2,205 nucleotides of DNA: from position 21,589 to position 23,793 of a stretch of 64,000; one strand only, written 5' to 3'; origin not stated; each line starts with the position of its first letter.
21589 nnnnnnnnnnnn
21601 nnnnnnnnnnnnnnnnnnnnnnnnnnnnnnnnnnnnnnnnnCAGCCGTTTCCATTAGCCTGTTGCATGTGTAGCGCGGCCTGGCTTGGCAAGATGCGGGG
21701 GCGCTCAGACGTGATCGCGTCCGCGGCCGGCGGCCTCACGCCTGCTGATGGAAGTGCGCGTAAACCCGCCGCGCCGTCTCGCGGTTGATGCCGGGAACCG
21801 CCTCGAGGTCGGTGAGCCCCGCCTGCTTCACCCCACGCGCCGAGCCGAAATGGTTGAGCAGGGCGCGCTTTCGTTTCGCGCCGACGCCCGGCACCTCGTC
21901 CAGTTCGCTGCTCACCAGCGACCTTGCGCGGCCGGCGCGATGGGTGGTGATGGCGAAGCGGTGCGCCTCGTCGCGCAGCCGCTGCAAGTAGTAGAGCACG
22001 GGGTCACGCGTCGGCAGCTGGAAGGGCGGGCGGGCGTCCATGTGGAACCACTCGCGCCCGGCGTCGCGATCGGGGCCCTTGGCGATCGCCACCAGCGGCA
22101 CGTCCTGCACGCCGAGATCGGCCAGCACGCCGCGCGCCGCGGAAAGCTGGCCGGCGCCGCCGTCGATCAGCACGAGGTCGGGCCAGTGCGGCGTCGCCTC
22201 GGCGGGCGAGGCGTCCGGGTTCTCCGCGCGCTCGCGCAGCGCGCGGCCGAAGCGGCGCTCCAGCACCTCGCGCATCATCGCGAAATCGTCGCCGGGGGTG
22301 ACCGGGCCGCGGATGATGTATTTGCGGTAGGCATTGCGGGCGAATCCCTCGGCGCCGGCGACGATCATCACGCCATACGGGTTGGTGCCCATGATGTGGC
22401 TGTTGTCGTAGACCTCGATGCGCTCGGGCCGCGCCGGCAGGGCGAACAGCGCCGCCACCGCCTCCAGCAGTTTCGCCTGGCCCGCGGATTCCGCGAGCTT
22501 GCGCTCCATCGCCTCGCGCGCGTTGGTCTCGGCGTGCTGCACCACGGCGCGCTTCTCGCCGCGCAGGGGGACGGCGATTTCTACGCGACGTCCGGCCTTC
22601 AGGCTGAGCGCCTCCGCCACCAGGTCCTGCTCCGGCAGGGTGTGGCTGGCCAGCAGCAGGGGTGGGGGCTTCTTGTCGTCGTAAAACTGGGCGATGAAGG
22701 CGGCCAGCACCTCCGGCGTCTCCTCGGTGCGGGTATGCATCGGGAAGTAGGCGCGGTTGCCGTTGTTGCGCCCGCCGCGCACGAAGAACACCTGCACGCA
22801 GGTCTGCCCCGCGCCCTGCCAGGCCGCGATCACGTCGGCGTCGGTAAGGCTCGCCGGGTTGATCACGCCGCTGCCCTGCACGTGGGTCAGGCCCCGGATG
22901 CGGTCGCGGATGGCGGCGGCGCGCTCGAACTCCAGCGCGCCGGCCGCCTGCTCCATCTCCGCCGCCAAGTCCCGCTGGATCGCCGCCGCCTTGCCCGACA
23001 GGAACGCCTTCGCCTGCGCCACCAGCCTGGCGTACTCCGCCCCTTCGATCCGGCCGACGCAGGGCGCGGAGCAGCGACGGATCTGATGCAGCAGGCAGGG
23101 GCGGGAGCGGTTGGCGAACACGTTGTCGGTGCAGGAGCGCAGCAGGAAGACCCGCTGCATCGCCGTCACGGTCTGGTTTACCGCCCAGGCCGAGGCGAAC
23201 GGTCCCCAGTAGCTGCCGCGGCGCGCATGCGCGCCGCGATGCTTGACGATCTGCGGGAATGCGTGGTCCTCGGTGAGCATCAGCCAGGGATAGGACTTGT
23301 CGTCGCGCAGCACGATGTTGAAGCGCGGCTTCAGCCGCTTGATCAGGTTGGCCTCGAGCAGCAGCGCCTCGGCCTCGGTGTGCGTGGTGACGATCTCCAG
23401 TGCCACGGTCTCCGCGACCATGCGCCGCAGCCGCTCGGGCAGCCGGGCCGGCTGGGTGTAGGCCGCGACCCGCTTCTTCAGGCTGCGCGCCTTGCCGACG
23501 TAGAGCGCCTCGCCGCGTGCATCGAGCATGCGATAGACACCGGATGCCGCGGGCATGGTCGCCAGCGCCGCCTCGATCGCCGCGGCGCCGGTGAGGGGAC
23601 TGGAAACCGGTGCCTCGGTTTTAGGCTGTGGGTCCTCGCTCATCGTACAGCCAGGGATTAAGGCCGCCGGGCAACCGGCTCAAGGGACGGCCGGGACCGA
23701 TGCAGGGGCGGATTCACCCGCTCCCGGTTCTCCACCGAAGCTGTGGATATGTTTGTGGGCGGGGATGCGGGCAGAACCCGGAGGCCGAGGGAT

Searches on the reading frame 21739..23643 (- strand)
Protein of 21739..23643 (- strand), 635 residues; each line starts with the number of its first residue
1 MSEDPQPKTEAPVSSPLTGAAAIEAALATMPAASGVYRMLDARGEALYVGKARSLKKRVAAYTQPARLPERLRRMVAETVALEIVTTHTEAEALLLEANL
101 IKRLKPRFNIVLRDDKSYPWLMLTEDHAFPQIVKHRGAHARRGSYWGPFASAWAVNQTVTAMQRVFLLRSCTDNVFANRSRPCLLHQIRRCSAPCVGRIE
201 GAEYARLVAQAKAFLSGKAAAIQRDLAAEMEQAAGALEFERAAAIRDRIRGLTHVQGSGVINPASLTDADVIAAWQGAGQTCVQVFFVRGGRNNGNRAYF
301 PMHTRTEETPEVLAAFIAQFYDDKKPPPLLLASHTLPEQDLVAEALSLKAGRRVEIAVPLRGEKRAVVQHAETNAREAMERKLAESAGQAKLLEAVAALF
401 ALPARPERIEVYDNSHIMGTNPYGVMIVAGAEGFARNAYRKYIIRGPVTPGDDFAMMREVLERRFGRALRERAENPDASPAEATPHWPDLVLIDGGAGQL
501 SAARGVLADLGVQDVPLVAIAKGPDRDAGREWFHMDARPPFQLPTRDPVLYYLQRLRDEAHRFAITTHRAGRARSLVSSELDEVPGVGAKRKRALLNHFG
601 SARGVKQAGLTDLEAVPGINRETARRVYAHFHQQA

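Call 87: search_protein_families(library=pfam, proteins=[window:21739-23643:-], max_evalue=0.00001)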
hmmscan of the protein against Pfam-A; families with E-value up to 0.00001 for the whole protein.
window:21739-23643:- (635 aa): 7 families
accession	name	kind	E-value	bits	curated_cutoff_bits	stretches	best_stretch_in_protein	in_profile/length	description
PF08459.17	UvrC_RNaseH_dom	-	4.5e-49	166.8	22.3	1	399-565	3-159/159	UvrC RNAse H endonuclease domain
PF22920.2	UvrC_RNaseH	-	3.8e-39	133.6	24.3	1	268-382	1-116/116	UvrC Ribonuclease H-like domain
PF14520.12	HHH_5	-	2.6e-10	41.1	27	1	579-630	2-54/57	Helix-hairpin-helix domain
PF01541.30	GIY-YIG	-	4.3e-08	33.8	22.6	1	34-107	2-76/78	GIY-YIG catalytic domain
PF02151.25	UVR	-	8.5e-08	32.2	21.5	1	224-252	5-33/36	UvrB/uvrC motif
PF00633.29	HHH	-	1.8e-06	27.9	24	0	603-629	3-29/30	Helix-hairpin-helix motif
PF12826.13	HHH_2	-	8.9e-06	26.2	27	0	584-634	8-58/64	Helix-hairpin-helix motif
